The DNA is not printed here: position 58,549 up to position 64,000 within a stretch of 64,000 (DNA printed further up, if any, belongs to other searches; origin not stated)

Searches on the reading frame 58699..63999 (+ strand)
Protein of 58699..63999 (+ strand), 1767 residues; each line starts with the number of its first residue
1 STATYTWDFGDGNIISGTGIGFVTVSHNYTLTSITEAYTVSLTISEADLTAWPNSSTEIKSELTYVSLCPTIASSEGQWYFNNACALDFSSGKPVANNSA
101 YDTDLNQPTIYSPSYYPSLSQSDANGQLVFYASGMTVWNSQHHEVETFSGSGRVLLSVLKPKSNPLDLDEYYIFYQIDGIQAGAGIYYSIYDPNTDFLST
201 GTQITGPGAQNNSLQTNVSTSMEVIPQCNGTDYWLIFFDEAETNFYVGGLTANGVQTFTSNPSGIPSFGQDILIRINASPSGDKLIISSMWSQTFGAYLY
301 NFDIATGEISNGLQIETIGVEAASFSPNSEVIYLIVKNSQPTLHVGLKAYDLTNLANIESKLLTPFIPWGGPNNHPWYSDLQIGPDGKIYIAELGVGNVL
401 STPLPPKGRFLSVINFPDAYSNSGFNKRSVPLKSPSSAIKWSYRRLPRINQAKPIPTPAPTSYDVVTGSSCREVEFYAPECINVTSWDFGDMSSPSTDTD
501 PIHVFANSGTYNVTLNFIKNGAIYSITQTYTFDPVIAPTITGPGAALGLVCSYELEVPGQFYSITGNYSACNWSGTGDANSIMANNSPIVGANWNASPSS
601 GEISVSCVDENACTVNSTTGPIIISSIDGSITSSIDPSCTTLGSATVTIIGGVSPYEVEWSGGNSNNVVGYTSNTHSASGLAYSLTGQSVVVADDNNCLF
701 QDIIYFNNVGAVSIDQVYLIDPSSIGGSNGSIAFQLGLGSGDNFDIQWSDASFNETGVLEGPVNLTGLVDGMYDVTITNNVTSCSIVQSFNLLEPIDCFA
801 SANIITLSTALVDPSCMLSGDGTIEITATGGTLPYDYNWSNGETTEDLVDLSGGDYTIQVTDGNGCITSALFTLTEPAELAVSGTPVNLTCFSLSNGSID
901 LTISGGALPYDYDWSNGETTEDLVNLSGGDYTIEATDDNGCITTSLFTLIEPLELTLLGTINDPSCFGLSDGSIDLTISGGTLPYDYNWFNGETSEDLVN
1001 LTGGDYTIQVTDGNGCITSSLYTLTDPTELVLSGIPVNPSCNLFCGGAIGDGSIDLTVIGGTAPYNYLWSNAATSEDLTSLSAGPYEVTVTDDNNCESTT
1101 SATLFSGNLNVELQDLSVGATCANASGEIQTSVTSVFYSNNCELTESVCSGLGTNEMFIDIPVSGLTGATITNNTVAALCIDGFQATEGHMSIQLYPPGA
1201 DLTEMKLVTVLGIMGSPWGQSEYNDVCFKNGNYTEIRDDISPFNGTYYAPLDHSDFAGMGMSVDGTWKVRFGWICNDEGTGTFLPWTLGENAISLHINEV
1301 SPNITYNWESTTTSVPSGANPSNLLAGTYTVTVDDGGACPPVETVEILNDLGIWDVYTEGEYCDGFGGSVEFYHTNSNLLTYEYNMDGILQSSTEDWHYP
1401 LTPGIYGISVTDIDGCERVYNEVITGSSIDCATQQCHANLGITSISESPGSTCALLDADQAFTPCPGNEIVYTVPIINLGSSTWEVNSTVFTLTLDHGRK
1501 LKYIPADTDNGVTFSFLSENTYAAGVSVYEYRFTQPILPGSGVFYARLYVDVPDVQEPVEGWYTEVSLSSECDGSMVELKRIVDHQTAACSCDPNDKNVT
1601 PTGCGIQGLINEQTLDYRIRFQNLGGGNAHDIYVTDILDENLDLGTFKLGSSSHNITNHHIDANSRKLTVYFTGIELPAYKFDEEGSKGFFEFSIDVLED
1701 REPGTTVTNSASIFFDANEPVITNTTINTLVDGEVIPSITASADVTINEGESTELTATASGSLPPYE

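Call 76: search_protein_families(library=pfam, proteins=[window:58699-63999:+], max_evalue=0.001)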
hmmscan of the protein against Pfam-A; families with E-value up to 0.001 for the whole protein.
window:58699-63999:+ (1767 aa): 4 families
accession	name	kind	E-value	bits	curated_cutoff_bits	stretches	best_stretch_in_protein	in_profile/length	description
PF13573.12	SprB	-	4.2e-36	122.7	28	4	959-994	2-37/37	SprB repeat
PF24595.1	DUF7619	-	2.9e-34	118.4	27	1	1593-1729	1-133/133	Domain of unknown function (DUF7619)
PF18911.6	PKD_4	-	9.6e-09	35.6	27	1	485-518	37-69/85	PKD domain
PF00801.26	PKD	-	2.3e-05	24.7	23.5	0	482-516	29-64/80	PKD domain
